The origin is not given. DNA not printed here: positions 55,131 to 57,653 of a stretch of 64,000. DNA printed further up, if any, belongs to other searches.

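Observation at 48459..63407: Co-oriented cyclic-nucleotide cluster: cNMP protein, cNMP-patatin, giant secreted C25-like protease, cyclase-STAND-TPR, EAL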

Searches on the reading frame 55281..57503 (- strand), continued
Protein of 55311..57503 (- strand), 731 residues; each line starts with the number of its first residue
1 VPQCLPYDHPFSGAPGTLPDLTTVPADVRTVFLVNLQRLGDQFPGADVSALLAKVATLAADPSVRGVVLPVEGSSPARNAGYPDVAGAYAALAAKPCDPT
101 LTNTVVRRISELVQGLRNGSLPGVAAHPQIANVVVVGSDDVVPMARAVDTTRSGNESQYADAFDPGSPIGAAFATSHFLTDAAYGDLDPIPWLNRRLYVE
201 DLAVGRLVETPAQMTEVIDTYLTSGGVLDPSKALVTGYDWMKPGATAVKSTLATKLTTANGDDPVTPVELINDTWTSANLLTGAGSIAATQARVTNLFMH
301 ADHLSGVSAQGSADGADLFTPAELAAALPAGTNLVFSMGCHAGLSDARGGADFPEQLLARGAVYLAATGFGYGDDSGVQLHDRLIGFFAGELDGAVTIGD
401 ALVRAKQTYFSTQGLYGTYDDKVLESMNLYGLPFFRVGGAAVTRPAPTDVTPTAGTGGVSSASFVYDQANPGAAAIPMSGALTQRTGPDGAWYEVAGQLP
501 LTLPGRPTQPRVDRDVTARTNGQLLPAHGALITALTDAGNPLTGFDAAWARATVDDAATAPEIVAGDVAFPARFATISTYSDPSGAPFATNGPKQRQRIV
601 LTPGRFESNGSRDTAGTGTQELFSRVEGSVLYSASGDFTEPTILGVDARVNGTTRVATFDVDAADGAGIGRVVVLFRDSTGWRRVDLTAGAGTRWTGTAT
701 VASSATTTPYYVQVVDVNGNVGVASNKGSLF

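Call 51: fold_search(model_id=the predicted structure, library=pdb)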
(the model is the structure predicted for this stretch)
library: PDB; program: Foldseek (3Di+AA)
matches with E <= 10: 1691; with E <= 0.001: 35
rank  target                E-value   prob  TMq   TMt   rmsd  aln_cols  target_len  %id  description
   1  4ief_D                9.5e-11  1.00  0.34  0.57  11.1       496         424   12  Complex of Porphyromonas gingivalis RgpB pro- and mature domains (released 2013-04-10)
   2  4ief_B                1.4e-09  1.00  0.35  0.58  10.6       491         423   12  Complex of Porphyromonas gingivalis RgpB pro- and mature domains (released 2013-04-10)
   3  6za2_A                2.7e-07  1.00  0.23  0.17  28.2       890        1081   11  Crystal structure of dimeric latent PorU from Porphyromonas gingivalis (released 2021-09-29)
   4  2w91                  1.1e-05  0.44  0.12  0.13  26.1       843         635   11  Structure of a Streptococcus pneumoniae family 85 glycoside hydrolase, Endo-D. (released 2009-01-27)
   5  3gdb                  2.7e-05  0.97  0.11  0.12  16.3       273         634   11  Crystal structure of Spr0440 glycoside hydrolase domain, Endo-D from Streptococcus pneumoniae R6 (released 2009-03-17)
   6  2yn3_C                4.6e-05  0.98  0.11  0.26  28.8       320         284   15  Structural insight into the giant calcium-binding adhesin SiiE: implications for the adhesion of Salmonella enterica t (released 2013-04-03)
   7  2yn5_B                9.4e-05  0.96  0.11  0.26  29.1       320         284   14  Structural insight into the giant calcium-binding adhesin SiiE: implications for the adhesion of Salmonella enterica t (released 2013-04-03)
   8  2yn3_A                1.6e-04  0.94  0.12  0.28  26.3       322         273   13  Structural insight into the giant calcium-binding adhesin SiiE: implications for the adhesion of Salmonella enterica t (released 2013-04-03)
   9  8dek_B                2.0e-04  1.00  0.11  0.18   3.2       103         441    8  The structure of the glycopeptidase catalytic domain including the linker of Amuc_1438 (released 2022-08-31)
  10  8u01                  2.3e-04  0.94  0.10  0.09  18.1       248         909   10  Crystal Structure of the Glycoside Hydrolase Family 2 TIM Barrel-domain Containing Protein from Phocaeicola plebeius (released 2023-09-27)
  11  5i99                  2.4e-04  0.92  0.10  0.17  20.1       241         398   15  Crystal structure of mouse CNTN3 Ig5-Fn2 domains (released 2016-08-31)
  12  4ytg                  2.7e-04  1.00  0.11  0.19   6.2       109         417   16  Crystal structure of Porphyromonas gingivalis peptidylarginine deiminase (PPAD) mutant C351A in complex with dipeptide M (released 2015-07-01)
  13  5c70_A                2.9e-04  0.69  0.10  0.12  19.2       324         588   10  The structure of Aspergillus oryzae beta-glucuronidase (released 2016-06-15)
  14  5ak7                  3.6e-04  1.00  0.12  0.19   5.7       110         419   15  Structure of wt Porphyromonas gingivalis peptidylarginine deiminase (released 2015-07-22)
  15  6i0x_B                3.6e-04  1.00  0.11  0.19   5.6       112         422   15  Porphyromonas gingivalis peptidylarginine deminase (PPAD) mutant G231N/E232T/N235D in complex with Cl-amidine. (released 2019-01-23)
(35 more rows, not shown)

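Call 93: search_protein_representatives(alignment_id=A3)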
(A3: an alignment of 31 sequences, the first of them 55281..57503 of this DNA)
Query: 31 sequences, 917 profile positions. Proteins with E-value up to 0.001 (for the whole library): 5860; up to 1e-10: 4329; up to 1e-30: 2786. The best 150 are listed.
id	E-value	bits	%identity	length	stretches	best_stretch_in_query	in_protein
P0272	2.2e-293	992.6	-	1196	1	7-839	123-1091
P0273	1.3e-278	943.6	-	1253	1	5-817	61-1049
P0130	3.6e-275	932.2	-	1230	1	5-894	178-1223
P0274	4.3e-273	925.4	-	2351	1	16-892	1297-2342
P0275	1.0e-272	924.2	-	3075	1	5-824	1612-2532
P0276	2.5e-272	922.9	-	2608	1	5-894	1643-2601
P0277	4.1e-272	922.1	-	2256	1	11-837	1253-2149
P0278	1.8e-270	916.7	-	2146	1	11-891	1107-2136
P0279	3.6e-270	915.7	-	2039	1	8-893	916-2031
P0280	1.4e-269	913.7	-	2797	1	6-878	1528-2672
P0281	3.4e-267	905.9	-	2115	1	5-896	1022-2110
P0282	2.2e-264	896.6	-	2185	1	9-891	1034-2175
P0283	2.3e-264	896.5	-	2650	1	16-817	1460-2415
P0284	2.8e-264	896.2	-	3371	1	5-869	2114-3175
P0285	2.1e-263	893.3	-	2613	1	4-863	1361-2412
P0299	4.3e-253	859.2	-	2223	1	7-894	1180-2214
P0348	7.6e-228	775.6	-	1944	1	16-891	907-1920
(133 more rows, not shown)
